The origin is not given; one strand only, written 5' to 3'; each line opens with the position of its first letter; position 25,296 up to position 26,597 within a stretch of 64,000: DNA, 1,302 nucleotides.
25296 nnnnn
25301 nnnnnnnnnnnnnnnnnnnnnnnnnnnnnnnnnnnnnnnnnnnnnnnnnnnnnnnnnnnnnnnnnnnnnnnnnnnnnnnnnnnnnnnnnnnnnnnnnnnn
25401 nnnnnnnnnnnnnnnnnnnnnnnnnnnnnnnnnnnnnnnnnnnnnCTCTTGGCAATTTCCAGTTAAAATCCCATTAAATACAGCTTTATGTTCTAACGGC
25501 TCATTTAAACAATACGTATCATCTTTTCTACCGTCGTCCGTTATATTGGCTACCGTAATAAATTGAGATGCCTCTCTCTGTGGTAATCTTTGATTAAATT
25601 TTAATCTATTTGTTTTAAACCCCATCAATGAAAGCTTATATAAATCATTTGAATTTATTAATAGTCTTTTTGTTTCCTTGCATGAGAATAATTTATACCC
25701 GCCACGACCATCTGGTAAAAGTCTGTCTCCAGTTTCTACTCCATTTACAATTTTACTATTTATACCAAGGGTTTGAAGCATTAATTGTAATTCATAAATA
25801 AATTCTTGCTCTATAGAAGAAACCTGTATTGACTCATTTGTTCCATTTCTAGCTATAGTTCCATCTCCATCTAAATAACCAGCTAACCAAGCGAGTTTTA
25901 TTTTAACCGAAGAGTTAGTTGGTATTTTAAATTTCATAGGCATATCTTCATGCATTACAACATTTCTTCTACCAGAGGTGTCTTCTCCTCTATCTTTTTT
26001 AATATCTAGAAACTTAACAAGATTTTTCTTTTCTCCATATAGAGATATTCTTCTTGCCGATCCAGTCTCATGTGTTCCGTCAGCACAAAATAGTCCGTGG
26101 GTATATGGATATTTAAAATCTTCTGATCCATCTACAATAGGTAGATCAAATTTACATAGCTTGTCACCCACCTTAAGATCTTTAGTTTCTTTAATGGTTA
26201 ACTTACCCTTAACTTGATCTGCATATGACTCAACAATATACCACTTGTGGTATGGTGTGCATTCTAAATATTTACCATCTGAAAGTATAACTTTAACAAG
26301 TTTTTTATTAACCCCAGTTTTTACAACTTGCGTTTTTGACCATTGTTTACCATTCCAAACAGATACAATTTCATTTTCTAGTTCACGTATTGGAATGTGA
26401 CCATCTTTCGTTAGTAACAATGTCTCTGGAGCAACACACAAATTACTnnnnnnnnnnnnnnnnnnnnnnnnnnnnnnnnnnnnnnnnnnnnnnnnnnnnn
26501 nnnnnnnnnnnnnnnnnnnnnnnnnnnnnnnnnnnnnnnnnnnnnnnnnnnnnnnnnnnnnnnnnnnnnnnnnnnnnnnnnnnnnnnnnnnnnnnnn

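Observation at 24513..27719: RNR alpha subunit (nrdA) split by a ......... intein at the thiyl-radical cysteine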

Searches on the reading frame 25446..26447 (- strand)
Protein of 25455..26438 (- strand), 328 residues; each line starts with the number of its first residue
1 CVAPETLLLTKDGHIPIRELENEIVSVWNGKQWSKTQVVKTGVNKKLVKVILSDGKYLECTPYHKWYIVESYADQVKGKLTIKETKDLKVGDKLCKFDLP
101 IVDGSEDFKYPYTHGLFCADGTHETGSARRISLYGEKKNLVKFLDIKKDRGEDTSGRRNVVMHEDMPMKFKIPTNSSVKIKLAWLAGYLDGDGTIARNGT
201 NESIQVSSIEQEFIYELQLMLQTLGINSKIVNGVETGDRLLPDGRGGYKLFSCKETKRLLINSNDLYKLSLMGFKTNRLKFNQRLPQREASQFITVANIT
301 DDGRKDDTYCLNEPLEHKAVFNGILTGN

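Call 6: search_solved_structures(query=window:25455-26438:-, max_evalue=1, show_alignments=3)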
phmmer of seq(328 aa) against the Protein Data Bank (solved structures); distinct sequences matched with E-value up to 1: 4.
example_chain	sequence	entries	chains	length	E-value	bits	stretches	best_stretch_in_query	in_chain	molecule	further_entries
5a72_A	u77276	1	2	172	0.27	13.4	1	173-196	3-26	DNA ENDONUCLEASE I-CVUI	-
5a74_A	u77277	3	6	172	0.27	13.4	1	173-196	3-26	DNA ENDONUCLEASE I-CVUI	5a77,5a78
3fd2_A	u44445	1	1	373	0.71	12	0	179-196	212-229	Site-specific DNA endonuclease I-MsoI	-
6rpp_A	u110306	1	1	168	0.86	11.7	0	42-98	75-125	Cell division control protein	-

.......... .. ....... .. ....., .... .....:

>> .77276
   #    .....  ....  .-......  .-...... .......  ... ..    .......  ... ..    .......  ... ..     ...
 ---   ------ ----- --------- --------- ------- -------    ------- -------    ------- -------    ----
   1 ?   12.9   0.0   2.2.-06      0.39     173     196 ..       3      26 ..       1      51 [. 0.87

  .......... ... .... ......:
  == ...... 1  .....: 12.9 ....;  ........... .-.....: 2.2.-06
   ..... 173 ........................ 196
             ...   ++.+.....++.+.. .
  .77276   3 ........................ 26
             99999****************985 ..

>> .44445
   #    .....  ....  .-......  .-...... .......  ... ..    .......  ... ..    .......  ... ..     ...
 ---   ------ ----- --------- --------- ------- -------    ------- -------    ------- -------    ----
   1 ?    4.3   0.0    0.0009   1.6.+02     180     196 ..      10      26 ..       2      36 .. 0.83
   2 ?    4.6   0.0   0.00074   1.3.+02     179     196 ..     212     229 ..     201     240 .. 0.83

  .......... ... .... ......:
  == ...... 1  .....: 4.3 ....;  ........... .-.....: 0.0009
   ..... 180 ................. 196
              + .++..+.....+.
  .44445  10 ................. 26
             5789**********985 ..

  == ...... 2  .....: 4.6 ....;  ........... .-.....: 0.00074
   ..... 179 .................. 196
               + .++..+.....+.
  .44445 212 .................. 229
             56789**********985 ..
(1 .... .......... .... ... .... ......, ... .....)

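Call 7: search_dna_similar(query=window:25455-26438:-, collection=phages, mode=protein, max_rows=40)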
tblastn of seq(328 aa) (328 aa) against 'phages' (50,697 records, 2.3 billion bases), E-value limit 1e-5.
Records with a match: 343; places in all: 343; records where one place covers at least 80% of the query: 317.
Best place of each record, by identity: <60% 343.
By first word of the organism name: Rheinheimera 115; Vibrio 92; Caulobacter 39; Bacillus 15; Staphylococcus 14; Corynebacterium 11; Brevundimonas 8; Ralstonia 8; Acinetobacter 7; Pectobacterium 5; and 16 more.
By host as written in the record: Rheinheimera sp. BAL341 115; - 62; Caulobacter vibrioides CB15 22; Vibrio cholerae 19; Corynebacterium vitaeruminis NCIB 9291 11; Staphylococcus aureus 10; Caulobacter crescentus 6; Brevundimonas pondensis LVF1 6; and 49 more.
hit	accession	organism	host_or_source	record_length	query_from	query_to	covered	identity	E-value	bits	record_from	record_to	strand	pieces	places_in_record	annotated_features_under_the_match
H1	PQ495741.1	Aeromonas phage PhAER-4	Aeromonas sp.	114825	1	327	100%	47.6%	3e-90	300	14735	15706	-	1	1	hypothetical protein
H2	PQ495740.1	Aeromonas phage PhAER-3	Aeromonas sp.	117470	1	327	100%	47.6%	3e-90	300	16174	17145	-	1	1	hypothetical protein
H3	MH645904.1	Vibrio phage vB_VpS_PG07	Vibrio parahaemolyticus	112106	1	328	100%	46.5%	2e-87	291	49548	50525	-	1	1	ribonucleotide reductase of class Ia (aerobic), alpha subunit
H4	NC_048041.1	Vibrio phage vB_VpS_PG07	Vibrio parahaemolyticus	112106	1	328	100%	46.5%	2e-87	291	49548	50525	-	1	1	ribonucleotide reductase of class Ia (aerobic), alpha subunit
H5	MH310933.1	Vibrio phage ICP1_2011_A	stool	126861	1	328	100%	46.4%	2e-41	302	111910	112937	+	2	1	intein-containing ribonucleoside triphosphate reductase alpha chain ... | hypothetical protein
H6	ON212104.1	Vibrio phage VnaP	Vibrio natriegens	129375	1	328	100%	46.0%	2e-82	277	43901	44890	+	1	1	putative ribonucleoside diphosphate reductase subunit alpha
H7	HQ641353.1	Vibrio phage ICP1_2001_A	Vibrio cholerae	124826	1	328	100%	46.0%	1e-85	287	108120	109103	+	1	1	ribonucleoside triphosphate reductase, alpha chain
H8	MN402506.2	Vibrio phage VMJ710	Vibrio cholerae O1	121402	1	328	100%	45.7%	2e-85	286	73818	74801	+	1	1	hypothetical protein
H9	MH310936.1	Vibrio phage ICP1_2012_A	stool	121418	1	328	100%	45.7%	2e-85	286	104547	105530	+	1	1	intein-containing ribonucleoside triphosphate reductase alpha chain ...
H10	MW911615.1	Vibrio phage ICP1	Vibrio cholerae O1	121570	1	328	100%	45.7%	2e-85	286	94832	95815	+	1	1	record has no annotation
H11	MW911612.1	Vibrio phage ICP1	Vibrio cholerae O1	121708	1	328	100%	45.7%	2e-85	286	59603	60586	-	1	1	record has no annotation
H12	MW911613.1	Vibrio phage ICP1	Vibrio cholerae O1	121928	1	328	100%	45.7%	2e-85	286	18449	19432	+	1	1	record has no annotation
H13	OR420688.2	Vibrio phage VRU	Vibrio cholerae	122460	1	328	100%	45.7%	2e-85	286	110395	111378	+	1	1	aerobic NDP reductase large subunit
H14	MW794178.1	Vibrio phage ICP1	-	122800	1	328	100%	45.7%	2e-85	286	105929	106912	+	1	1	nrdA: intein-containing ribonucleoside triphosphate reductase alpha chain ...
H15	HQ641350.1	Vibrio phage ICP1_2006_B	Vibrio cholerae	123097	1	328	100%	45.7%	2e-85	286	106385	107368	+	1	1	ribonucleoside triphosphate reductase, alpha chain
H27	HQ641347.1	Vibrio phage ICP1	Vibrio cholerae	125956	1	328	100%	45.7%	2e-85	286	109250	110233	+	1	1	ORF203: intein-containing ribonucleoside triphosphate reductase alpha chain ... | ORF203: ribonucleoside triphosphate reductase alpha chain | ORF203: intein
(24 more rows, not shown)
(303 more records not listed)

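Call 8: search_dna_similar(query=window:25455-26438:-, collection=phages, mode=protein, max_rows=60, rows=spread)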
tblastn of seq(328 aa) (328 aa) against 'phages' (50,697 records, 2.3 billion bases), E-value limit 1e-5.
Records with a match: 343; places in all: 343; records where one place covers at least 80% of the query: 317.
Best place of each record, by identity: <60% 343.
By first word of the organism name: Rheinheimera 115; Vibrio 92; Caulobacter 39; Bacillus 15; Staphylococcus 14; Corynebacterium 11; Brevundimonas 8; Ralstonia 8; Acinetobacter 7; Pectobacterium 5; and 16 more.
By host as written in the record: Rheinheimera sp. BAL341 115; - 62; Caulobacter vibrioides CB15 22; Vibrio cholerae 19; Corynebacterium vitaeruminis NCIB 9291 11; Staphylococcus aureus 10; Caulobacter crescentus 6; Brevundimonas pondensis LVF1 6; and 49 more.
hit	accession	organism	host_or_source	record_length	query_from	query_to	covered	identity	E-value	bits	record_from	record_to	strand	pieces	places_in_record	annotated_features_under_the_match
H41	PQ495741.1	Aeromonas phage PhAER-4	Aeromonas sp.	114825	1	327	100%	47.6%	3e-90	300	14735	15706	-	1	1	hypothetical protein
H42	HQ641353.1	Vibrio phage ICP1_2001_A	Vibrio cholerae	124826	1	328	100%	46.0%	1e-85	287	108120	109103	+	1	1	ribonucleoside triphosphate reductase, alpha chain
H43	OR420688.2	Vibrio phage VRU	Vibrio cholerae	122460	1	328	100%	45.7%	2e-85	286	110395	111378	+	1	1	aerobic NDP reductase large subunit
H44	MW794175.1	Vibrio phage ICP1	-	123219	1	328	100%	45.7%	2e-85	286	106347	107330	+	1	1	nrdA: intein-containing ribonucleoside triphosphate reductase alpha chain ...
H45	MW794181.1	Vibrio phage ICP1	-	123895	1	328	100%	45.7%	2e-85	286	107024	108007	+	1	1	nrdA: intein-containing ribonucleoside triphosphate reductase alpha chain ...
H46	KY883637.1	Vibrio phage JSF2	Vibrio cholerae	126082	1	328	100%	45.7%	2e-85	286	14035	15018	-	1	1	ribonucleotide reductase of class Ia (aerobic), alpha subunit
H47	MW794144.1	Vibrio phage ICP1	-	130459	1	328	100%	45.7%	2e-85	286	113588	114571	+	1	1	nrdA: intein-containing ribonucleoside triphosphate reductase alpha chain ...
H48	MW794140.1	Vibrio phage ICP1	rice water stool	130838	1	328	100%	45.7%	2e-85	286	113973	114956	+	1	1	nrdA: intein-containing ribonucleoside triphosphate reductase alpha chain ...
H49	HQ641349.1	Vibrio phage ICP1_2006_C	Vibrio cholerae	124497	1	328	100%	45.7%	2e-85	286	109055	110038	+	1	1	ribonucleoside triphosphate reductase, alpha chain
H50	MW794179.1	Vibrio phage ICP1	-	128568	1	328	100%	45.7%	4e-85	285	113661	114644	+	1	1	nrdA: intein-containing ribonucleoside triphosphate reductase alpha chain ...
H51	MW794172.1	Vibrio phage ICP1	-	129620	1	328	100%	45.7%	4e-85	285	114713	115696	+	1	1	nrdA: intein-containing ribonucleoside triphosphate reductase alpha chain ...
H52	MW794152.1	Vibrio phage ICP1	-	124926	1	328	100%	45.4%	2e-84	283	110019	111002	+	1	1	nrdA: intein-containing ribonucleoside triphosphate reductase alpha chain ...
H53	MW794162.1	Vibrio phage ICP1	-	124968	1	328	100%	45.4%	2e-84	283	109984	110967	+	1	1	nrdA: intein-containing ribonucleoside triphosphate reductase alpha chain ...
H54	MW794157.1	Vibrio phage ICP1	-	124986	1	328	100%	45.4%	2e-84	283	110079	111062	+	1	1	nrdA: intein-containing ribonucleoside triphosphate reductase alpha chain ...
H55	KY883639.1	Vibrio phage JSF14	Vibrio cholerae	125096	1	328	100%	45.4%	2e-84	283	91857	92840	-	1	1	ribonucleotide reductase of class Ia (aerobic), alpha subunit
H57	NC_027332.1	Acinetobacter phage YMC13/03/R2096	Acinetobacter baumannii YMC13/03/R2096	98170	1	328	100%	45.2%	8e-81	273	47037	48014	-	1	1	ribonucleotide reductase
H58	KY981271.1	Curvibacter phage P26059A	Curvibacter sp. IMCC26059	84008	1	327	100%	44.9%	5e-83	279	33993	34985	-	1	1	ribonucleotide reductase of class Ia (aerobic), alpha subunit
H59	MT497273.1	Rheinheimera phage vB_RspM_barba_12-9G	Rheinheimera sp. BAL341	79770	1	327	100%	43.8%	2e-82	277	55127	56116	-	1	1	ribonucleotide reductase, alpha subunit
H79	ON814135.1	Staphylococcus phage vB_SauM-V1SA20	Staphylococcus aureus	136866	1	327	100%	43.2%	1e-80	272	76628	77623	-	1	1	ribonucleotide reductase of class Ia (aerobic), alpha subunit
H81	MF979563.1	Pectobacterium phage DU_PP_IV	Pectobacterium sp.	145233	1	327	100%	42.3%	2e-74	254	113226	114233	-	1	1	putative ribonucleotide-diphosphate reductase subunit alp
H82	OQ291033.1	Salmonella phage Kenya-K36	Salmonella enterica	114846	1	328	100%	40.9%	7e-69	238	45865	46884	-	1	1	ribonucleotide reductase of class Ia (aerobic), alpha subunit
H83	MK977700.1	Corynebacterium phage Stickynote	Corynebacterium vitaeruminis NCIB 9291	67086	1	328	100%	40.3%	5e-69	239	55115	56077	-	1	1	74: ribonucleotide reductase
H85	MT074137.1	Bacteroides phage DAC16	Bacteroides thetaiotaomicron VPI-5485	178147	1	327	100%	33.7%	6e-41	157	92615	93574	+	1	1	hypothetical protein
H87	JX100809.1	Caulobacter phage CcrSwift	Caulobacter vibrioides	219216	1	328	100%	28.2%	4e-24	108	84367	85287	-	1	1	intein-containing putative ribonucleoside diphosphate reductase alpha ... | putative ribonucleoside diphosphate reductase alpha subunit | intein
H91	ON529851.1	Brevundimonas phage vB_BpoS-Marchewka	Brevundimonas pondensis LVF1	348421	1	328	100%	27.0%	4e-31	129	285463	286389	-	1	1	ribonucleoside-diphosphate reductase I subunit alpha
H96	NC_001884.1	Bacillus phage SPBc2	Bacillus subtilis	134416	41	328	88%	23.1%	3e-11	70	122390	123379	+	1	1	bnrdE: ribonucleotide reductase large subunit | bnrdE: encodes putative intein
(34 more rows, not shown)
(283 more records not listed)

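Call 9: get_annotated_region(hit=H1, flank=1500)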
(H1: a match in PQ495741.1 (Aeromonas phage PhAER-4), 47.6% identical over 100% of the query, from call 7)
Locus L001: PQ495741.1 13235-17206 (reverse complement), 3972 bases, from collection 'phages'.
description: Aeromonas phage PhAER-4, complete genome.
organism: Aeromonas phage PhAER-4 (NCBI taxid 3378351)
taxonomy: Viruses
host: Aeromonas sp.; source: water samples from freshwater fish farms; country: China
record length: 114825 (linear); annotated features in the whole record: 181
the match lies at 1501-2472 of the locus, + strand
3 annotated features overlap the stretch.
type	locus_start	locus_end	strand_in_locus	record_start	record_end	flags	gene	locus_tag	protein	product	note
CDS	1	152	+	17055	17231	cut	-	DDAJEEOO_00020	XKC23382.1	hypothetical protein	-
CDS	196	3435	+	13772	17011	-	-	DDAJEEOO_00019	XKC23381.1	hypothetical protein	-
CDS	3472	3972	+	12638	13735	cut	nrdB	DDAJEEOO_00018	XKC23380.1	ribonucleoside-diphosphate reductase 1 subunit beta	-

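Call 10: get_annotated_region(hit=H3, flank=1500)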
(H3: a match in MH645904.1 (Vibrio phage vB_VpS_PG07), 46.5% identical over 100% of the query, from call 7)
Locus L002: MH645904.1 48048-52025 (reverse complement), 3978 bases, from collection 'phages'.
description: Vibrio phage vB_VpS_PG07, complete genome.
organism: Vibrio phage vB_VpS_PG07 (NCBI taxid 2301664)
taxonomy: Viruses; Duplodnaviria; Heunggongvirae; Uroviricota; Caudoviricetes; Demerecviridae; Pogseptimavirus; Pogseptimavirus PG07
host: Vibrio parahaemolyticus; source: -; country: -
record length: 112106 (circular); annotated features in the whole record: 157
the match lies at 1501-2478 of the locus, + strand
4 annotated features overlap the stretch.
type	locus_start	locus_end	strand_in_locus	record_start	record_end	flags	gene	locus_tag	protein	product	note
CDS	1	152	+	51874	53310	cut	-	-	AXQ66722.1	PhoH family protein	-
CDS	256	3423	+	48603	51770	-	-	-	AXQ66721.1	ribonucleotide reductase of class Ia (aerobic), alpha subunit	-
CDS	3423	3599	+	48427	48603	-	-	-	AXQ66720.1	hypothetical protein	-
CDS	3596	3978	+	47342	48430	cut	-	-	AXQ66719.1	ribonucleotide-diphosphate reductase subunit beta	-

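Call 11: get_annotated_region(hit=H6, flank=1500)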
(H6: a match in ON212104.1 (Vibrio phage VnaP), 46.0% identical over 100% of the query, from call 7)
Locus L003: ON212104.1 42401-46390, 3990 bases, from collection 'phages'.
description: Vibrio phage VnaP, complete genome.
organism: Vibrio phage VnaP (NCBI taxid 2925320)
taxonomy: Viruses
host: Vibrio natriegens; source: -; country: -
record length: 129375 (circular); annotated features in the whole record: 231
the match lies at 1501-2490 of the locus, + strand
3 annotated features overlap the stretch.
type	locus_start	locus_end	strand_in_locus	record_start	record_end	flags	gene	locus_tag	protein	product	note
CDS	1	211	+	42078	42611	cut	-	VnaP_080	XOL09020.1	hypothetical protein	-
CDS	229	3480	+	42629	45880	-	-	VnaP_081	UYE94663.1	putative ribonucleoside diphosphate reductase subunit alpha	-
CDS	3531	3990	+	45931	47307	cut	-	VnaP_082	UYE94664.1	putative ribonucleoside-diphosphate reductase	-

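Call 12: get_annotated_region(hit=H27, flank=1500)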
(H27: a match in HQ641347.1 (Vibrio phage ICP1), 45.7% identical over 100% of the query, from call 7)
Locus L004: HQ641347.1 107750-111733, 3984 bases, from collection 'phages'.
description: Vibrio phage ICP1, complete genome.
organism: Vibrio phage ICP1 (NCBI taxid 979525)
taxonomy: Viruses; Duplodnaviria; Heunggongvirae; Uroviricota; Caudoviricetes; Mohonavirus; Mohonavirus ICP1
host: Vibrio cholerae; source: -; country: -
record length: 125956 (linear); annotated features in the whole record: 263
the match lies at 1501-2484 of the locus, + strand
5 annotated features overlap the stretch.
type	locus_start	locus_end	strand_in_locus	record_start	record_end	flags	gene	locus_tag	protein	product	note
CDS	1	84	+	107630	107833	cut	ORF202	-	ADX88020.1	hypothetical protein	-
CDS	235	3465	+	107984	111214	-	ORF203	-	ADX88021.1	intein-containing ribonucleoside triphosphate reductase alpha chain precursor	similar to YP_002456126.1 putative ribonucleoside triphosphate reductase alpha chain in Erwinia phage phiEa21-4. ...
mat_peptide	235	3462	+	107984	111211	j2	ORF203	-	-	ribonucleoside triphosphate reductase alpha chain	-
mat_peptide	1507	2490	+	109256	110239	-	ORF203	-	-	intein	-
CDS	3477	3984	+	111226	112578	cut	ORF204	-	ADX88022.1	ribonucleoside diphosphate reductase, beta chain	similar to YP_002003608.1 ribonucleoside diphosphate reductase beta chain in Escherichia phage rv5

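Call 13: get_annotated_region(hit=H57, flank=1500)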
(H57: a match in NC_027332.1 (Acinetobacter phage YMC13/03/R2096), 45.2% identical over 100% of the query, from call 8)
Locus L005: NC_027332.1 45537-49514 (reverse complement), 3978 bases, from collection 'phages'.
description: Acinetobacter phage YMC13/03/R2096, complete genome.
organism: Acinetobacter phage YMC13/03/R2096 (NCBI taxid 1560342)
taxonomy: Viruses; Duplodnaviria; Heunggongvirae; Uroviricota; Caudoviricetes
host: Acinetobacter baumannii YMC13/03/R2096; source: -; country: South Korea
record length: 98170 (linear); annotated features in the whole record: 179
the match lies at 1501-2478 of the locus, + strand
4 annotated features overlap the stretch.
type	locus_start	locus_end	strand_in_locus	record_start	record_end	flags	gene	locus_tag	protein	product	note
CDS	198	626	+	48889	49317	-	-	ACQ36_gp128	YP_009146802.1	putative ribonucleoside-diphosphate reductase alpha chain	-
CDS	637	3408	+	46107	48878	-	-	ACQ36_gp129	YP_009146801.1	ribonucleotide reductase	TIGRFAM: intein_Nterm: intein N-terminal splicing region; Pfam: LAGLIDADG-like domain; Pfam: Ribonucleotide reductase, ...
CDS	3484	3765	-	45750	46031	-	-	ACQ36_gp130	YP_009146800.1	hypothetical protein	-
CDS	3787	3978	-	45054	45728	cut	-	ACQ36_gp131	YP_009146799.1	endolysin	Pfam: Phage lysozyme; Pfam: Putative peptidoglycan binding domain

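Call 14: get_annotated_region(hit=H58, flank=1500)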
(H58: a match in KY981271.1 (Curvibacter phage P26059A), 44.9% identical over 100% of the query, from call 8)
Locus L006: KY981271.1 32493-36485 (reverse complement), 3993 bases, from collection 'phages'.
description: Curvibacter phage P26059A, complete genome.
organism: Curvibacter phage P26059A (NCBI taxid 1983783)
taxonomy: Viruses; Duplodnaviria; Heunggongvirae; Uroviricota; Caudoviricetes
host: Curvibacter sp. IMCC26059; source: -; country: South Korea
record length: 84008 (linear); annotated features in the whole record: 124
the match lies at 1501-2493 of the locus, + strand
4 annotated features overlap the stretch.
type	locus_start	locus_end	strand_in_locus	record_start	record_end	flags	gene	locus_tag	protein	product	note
CDS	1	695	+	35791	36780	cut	-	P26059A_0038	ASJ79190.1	ribonucleotide reductase of class Ia (aerobic), beta subunit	-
CDS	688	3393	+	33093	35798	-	-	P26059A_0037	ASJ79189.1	ribonucleotide reductase of class Ia (aerobic), alpha subunit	-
CDS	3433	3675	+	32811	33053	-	-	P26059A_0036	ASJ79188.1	thiol reductase thioredoxin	-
CDS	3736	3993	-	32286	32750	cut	-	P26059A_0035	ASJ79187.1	peptidase M15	-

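Call 15: get_annotated_region(hit=H59, flank=1500)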
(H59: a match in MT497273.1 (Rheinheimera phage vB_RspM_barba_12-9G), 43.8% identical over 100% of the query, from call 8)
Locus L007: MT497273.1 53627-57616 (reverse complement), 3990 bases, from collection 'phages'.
description: Rheinheimera phage vB_RspM_barba_12-9G, complete genome.
organism: Rheinheimera phage vB_RspM_barba_12-9G (NCBI taxid 2743895)
taxonomy: Viruses; Duplodnaviria; Heunggongvirae; Uroviricota; Caudoviricetes; Barbavirus
host: Rheinheimera sp. BAL341; source: Baltic Sea mesocosm; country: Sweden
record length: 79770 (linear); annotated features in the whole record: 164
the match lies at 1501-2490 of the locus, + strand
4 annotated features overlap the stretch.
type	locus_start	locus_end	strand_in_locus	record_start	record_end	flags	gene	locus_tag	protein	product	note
CDS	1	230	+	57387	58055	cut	-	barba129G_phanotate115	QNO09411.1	putative alternative thymidylate synthase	-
CDS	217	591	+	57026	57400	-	-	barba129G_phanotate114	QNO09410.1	hypothetical protein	-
CDS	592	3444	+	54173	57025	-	-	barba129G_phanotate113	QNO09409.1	ribonucleotide reductase, alpha subunit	-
CDS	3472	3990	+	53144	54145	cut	-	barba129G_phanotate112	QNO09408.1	ribonucleotide reductase, beta subunit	-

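Call 16: get_annotated_region(hit=H79, flank=1500)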
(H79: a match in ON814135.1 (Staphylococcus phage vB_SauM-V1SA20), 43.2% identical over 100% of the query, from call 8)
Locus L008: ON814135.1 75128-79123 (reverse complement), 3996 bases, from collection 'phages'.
description: Staphylococcus phage vB_SauM-V1SA20, complete genome.
organism: Staphylococcus phage vB_SauM-V1SA20 (NCBI taxid 2972386)
taxonomy: Viruses; Duplodnaviria; Heunggongvirae; Uroviricota; Caudoviricetes; Herelleviridae; Twortvirinae; Silviavirus
host: Staphylococcus aureus; source: waste water; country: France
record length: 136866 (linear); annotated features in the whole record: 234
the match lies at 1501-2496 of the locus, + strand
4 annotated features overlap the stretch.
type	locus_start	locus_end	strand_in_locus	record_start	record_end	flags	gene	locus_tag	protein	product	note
CDS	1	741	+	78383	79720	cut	-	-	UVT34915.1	ribonucleotide reductase of class Ia (aerobic), beta subunit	-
CDS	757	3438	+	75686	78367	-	-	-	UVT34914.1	ribonucleotide reductase of class Ia (aerobic), alpha subunit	-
CDS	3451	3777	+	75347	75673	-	-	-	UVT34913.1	hypothetical protein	phrog_2797_ORF139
CDS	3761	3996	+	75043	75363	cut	-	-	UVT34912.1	oxidoreductase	-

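Call 17: get_annotated_region(hit=H81, flank=1500)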
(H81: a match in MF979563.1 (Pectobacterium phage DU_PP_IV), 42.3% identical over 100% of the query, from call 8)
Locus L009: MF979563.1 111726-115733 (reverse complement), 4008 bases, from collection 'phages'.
description: Pectobacterium phage DU_PP_IV, complete genome.
organism: Pectobacterium phage DU_PP_IV (NCBI taxid 2041491)
taxonomy: Viruses; Duplodnaviria; Heunggongvirae; Uroviricota; Caudoviricetes; Vequintavirinae; Certrevirus
host: Pectobacterium sp.; source: -; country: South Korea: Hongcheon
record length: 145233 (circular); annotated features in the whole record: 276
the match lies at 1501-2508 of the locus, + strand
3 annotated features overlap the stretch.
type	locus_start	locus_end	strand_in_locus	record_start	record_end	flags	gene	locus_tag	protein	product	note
CDS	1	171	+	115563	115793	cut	-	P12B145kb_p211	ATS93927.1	hypothetical protein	-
CDS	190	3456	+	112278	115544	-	-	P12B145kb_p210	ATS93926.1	putative ribonucleotide-diphosphate reductase subunit alp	-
CDS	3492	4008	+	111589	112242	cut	-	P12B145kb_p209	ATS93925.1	hypothetical protein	-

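Call 18: get_annotated_region(hit=H82, flank=1500)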
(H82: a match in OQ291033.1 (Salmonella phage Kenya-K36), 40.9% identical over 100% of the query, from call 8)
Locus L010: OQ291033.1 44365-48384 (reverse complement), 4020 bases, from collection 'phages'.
description: Salmonella phage Kenya-K36, complete genome.
organism: Salmonella phage Kenya-K36 (NCBI taxid 3027624)
taxonomy: Viruses; Duplodnaviria; Heunggongvirae; Uroviricota; Caudoviricetes; Demerecviridae; Markadamsvirinae; Tequintavirus
host: Salmonella enterica; source: -; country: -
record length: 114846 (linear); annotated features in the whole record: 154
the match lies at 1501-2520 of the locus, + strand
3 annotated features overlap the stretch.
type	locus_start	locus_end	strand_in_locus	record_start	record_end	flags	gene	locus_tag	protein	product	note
CDS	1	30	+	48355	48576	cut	-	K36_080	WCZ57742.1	hypothetical protein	-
CDS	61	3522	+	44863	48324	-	-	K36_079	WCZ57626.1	ribonucleotide reductase of class Ia (aerobic), alpha subunit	-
CDS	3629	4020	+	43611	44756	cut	-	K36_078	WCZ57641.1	ribonucleotide reductase of class Ia (aerobic), beta subunit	-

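Call 19: get_annotated_region(hit=H83, flank=1500)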
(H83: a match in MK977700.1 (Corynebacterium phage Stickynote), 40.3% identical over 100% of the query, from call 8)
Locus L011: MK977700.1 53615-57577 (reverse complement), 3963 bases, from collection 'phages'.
description: Corynebacterium phage Stickynote, complete genome.
organism: Corynebacterium phage Stickynote (NCBI taxid 2588503)
taxonomy: Viruses; Duplodnaviria; Heunggongvirae; Uroviricota; Caudoviricetes; Zierdtviridae; Toshachvirinae; Ceetrepovirus; Ceetrepovirus stickynote
host: Corynebacterium vitaeruminis NCIB 9291; source: sewage influent; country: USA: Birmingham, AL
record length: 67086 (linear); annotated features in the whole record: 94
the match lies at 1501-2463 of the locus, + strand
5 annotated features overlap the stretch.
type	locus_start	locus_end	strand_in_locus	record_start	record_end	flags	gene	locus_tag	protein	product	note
CDS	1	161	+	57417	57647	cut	76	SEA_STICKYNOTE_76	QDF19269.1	hypothetical protein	-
CDS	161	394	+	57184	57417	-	75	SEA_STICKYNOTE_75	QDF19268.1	hypothetical protein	-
CDS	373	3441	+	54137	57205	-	74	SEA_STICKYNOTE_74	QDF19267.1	ribonucleotide reductase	-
CDS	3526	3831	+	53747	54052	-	73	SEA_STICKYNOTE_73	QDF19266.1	hypothetical protein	-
CDS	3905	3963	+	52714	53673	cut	72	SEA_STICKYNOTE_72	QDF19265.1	ribonucleotide reductase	-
